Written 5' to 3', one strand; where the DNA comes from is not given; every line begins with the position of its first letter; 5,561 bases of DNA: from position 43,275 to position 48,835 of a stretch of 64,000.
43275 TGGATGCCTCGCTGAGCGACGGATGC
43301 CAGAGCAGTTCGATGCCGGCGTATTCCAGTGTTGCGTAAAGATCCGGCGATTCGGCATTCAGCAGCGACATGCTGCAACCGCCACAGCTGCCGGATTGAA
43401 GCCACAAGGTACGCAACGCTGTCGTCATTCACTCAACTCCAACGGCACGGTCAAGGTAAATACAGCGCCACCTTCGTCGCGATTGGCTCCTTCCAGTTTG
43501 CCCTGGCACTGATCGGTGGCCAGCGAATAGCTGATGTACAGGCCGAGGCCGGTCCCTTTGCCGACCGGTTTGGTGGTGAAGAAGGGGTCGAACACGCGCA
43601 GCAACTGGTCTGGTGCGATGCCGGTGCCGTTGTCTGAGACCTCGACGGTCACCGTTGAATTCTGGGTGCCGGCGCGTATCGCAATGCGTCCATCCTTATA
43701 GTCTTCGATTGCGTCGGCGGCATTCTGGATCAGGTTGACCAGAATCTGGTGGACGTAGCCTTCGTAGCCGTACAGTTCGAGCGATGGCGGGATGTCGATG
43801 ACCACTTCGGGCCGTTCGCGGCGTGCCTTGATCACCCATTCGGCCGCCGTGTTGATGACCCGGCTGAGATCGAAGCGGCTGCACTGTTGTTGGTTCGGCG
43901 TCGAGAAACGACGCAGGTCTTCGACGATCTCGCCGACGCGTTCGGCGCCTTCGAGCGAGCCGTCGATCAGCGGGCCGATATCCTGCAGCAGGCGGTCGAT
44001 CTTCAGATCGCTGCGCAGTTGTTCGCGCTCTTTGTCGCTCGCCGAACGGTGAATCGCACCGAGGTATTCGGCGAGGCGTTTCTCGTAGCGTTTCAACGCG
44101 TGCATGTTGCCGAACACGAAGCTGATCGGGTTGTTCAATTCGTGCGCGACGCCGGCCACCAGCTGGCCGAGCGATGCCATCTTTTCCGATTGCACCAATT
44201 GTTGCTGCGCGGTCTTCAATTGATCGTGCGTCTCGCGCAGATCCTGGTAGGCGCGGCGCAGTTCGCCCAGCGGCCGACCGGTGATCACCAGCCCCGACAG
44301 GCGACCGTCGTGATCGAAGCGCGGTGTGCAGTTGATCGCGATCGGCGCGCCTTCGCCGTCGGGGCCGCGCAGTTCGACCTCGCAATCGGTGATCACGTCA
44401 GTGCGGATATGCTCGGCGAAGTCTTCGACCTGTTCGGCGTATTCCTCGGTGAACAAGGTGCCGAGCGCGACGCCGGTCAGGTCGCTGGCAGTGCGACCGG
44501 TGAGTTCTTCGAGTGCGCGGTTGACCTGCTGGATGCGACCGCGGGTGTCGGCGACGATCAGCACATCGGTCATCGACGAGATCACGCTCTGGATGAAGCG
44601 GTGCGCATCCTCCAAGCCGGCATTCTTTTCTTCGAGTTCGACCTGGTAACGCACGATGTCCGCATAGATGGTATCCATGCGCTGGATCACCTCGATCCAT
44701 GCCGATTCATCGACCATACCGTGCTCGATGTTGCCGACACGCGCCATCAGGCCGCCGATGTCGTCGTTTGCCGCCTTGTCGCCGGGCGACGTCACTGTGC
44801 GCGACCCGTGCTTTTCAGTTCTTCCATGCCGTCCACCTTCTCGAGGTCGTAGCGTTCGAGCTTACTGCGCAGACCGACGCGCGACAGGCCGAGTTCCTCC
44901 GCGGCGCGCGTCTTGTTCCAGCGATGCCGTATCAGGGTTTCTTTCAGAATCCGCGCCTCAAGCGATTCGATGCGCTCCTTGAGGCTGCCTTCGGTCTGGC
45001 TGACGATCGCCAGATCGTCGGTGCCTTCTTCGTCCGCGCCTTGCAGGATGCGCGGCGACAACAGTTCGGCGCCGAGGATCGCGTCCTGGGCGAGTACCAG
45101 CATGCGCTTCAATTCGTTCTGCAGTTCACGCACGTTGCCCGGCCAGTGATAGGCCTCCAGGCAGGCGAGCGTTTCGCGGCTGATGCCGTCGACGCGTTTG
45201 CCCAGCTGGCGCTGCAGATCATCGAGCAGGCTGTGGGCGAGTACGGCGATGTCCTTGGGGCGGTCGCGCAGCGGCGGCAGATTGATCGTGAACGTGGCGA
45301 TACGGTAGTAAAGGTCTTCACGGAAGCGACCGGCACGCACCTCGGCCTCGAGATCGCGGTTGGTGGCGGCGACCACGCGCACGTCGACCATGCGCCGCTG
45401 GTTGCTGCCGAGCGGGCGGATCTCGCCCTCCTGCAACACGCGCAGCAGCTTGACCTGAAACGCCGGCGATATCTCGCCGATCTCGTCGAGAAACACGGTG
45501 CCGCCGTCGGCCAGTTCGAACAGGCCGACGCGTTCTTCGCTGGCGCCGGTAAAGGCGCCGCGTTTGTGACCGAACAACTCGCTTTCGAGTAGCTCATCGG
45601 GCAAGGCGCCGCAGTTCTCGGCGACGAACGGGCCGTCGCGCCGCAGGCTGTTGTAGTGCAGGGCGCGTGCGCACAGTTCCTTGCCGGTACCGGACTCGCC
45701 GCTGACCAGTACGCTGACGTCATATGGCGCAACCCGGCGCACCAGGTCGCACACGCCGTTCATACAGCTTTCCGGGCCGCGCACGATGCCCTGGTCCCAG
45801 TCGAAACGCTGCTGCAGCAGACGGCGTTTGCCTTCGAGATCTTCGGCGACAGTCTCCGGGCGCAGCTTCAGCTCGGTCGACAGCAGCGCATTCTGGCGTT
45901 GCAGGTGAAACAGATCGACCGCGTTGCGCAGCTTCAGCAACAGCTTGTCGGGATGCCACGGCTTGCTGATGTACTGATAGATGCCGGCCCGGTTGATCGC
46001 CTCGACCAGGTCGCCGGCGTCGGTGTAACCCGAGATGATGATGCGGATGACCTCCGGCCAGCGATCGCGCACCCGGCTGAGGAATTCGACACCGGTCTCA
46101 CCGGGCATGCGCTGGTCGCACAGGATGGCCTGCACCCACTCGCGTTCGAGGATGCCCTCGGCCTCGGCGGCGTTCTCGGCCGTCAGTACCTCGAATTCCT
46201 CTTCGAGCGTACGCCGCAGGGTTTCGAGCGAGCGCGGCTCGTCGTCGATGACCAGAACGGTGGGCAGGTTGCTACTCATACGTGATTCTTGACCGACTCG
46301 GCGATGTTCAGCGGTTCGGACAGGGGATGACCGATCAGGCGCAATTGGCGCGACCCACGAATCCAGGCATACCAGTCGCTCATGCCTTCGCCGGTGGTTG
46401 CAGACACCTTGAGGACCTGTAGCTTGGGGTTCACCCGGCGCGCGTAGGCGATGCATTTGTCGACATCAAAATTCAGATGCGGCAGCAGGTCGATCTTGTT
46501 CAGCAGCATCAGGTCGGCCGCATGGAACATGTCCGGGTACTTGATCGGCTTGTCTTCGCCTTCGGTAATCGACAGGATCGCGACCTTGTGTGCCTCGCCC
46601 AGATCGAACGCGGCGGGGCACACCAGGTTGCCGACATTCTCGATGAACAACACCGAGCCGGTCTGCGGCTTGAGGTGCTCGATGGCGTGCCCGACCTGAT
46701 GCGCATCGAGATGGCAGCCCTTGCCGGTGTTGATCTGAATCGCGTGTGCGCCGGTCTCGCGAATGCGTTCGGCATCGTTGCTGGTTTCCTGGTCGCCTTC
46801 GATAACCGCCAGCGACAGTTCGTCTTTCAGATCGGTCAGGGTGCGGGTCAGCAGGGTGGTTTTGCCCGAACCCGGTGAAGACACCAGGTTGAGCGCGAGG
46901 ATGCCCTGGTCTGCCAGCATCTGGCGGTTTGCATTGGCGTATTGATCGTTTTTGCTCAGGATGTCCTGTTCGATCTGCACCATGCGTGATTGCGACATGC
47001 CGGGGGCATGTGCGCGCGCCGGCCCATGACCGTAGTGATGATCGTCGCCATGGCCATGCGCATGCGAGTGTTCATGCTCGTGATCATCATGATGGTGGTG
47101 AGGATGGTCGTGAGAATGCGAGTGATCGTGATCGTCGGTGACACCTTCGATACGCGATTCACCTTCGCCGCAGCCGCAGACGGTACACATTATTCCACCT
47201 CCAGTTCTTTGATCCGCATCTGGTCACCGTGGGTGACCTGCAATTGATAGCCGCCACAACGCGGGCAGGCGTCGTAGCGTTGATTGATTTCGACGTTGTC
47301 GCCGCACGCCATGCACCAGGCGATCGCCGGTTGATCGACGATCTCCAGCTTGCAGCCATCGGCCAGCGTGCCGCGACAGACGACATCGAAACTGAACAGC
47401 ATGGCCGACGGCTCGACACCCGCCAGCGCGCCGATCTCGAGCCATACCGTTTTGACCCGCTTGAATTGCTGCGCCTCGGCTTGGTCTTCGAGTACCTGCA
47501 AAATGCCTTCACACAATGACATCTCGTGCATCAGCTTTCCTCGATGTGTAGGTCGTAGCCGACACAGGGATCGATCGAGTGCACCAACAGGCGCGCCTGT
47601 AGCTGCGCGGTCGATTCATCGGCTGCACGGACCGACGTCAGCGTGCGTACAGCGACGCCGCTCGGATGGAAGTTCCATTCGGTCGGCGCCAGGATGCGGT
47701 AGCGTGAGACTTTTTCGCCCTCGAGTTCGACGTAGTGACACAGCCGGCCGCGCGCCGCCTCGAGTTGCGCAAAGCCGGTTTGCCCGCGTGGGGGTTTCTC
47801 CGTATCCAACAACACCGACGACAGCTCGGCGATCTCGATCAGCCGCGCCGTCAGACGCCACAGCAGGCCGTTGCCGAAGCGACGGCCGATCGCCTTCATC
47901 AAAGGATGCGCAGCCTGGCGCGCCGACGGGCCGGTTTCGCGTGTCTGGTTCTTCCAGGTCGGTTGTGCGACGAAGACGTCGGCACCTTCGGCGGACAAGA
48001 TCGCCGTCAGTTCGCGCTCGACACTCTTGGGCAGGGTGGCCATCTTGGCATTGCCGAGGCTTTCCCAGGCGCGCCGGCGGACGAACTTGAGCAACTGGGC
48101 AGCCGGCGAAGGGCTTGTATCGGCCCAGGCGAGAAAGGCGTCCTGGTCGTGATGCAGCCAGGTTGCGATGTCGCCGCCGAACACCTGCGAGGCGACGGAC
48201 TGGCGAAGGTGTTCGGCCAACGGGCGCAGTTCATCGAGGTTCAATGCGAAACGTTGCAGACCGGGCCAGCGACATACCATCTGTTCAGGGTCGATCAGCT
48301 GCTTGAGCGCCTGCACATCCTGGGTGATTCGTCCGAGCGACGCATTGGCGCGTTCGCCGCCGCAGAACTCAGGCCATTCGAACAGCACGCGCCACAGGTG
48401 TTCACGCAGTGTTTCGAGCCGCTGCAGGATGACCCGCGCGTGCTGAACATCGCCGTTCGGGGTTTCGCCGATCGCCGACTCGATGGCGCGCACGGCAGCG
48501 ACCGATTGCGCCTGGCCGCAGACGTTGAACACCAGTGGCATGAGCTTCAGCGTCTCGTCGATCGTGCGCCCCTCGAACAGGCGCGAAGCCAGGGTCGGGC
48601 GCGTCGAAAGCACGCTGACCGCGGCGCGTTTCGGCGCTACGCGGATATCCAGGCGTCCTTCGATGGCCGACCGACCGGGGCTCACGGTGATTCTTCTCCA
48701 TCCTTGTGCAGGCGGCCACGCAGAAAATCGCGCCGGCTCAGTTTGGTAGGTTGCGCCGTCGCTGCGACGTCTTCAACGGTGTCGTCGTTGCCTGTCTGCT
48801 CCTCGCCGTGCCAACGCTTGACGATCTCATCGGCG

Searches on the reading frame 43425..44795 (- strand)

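Call 56: search_protein_families(library=pfam, proteins=[window:43425-44795:-], max_evalue=0.0001)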
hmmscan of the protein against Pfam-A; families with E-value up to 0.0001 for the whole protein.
window:43425-44795:- (456 aa): 6 families
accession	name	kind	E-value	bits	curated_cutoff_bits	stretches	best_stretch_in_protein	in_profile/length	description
PF02518.31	HATPase_c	-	3.9e-22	79.2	26.4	1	347-453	5-110/111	Histidine kinase-, DNA gyrase B-, and HSP90-like ATPase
PF00989.32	PAS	-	9.8e-14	51.8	22.6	1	67-175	2-112/113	PAS fold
PF08448.16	PAS_4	-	1.2e-11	45.3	23.1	1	74-181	3-110/110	PAS fold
PF13426.13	PAS_9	-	7.7e-11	42.6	27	1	79-172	4-97/103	PAS domain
PF00512.31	HisKA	-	3.6e-10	40.2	26.9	1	209-298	2-61/66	His Kinase A (phospho-acceptor) domain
PF13188.13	PAS_8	-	1.2e-05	25.4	21.8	1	67-123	2-55/65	PAS domain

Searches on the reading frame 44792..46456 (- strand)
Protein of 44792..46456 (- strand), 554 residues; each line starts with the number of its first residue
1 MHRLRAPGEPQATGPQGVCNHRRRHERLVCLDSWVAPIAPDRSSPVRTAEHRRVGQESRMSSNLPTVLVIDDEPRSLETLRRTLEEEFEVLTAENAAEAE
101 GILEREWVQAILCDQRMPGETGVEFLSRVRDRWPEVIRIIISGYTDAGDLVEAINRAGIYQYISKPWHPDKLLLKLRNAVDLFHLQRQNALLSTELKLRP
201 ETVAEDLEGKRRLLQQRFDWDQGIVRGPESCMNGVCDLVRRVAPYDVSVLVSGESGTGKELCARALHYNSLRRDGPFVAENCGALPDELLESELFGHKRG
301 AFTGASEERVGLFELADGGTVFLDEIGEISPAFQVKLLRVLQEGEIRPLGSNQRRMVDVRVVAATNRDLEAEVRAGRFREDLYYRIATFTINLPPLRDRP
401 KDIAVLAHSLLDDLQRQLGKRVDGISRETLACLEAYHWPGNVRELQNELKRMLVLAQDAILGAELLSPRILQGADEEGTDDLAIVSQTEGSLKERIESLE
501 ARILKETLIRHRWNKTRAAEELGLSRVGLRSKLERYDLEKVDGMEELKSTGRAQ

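Call 56: search_protein_families(library=pfam, proteins=[window:44792-46456:-], max_evalue=0.0001)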
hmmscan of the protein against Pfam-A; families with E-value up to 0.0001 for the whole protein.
window:44792-46456:- (554 aa): 6 families
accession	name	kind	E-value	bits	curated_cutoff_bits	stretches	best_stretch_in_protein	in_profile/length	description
PF00158.32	Sigma54_activat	-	1.5e-69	233.5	20.2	1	229-391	5-167/168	Sigma-54 interaction domain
PF00072.30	Response_reg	-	2.7e-23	82.7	30.2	1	67-176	1-110/111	Response regulator receiver domain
PF25601.1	AAA_lid_14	-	1.3e-22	79.9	27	1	397-479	1-83/87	AAA+ ATPase lid domain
PF14532.12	Sigma54_activ_2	-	8e-21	75.2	25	1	243-396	18-138/138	Sigma-54 interaction domain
PF02954.25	HTH_8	-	6.5e-12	45.4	22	1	496-536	2-42/42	Bacterial regulatory protein, Fis family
PF07728.20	AAA_5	-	3.3e-05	24.3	22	0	249-367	2-123/139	AAA domain (dynein-related subfamily)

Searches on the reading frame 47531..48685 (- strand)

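Call 56: search_protein_families(library=pfam, proteins=[window:47531-48685:-], max_evalue=0.0001)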
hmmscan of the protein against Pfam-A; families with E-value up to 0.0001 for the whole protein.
window:47531-48685:- (384 aa): 1 family
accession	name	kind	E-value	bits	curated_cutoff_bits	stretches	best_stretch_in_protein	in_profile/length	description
PF00374.24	NiFeSe_Hases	-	1.7e-16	60.7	25.8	1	292-376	415-504/508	Nickel-dependent hydrogenase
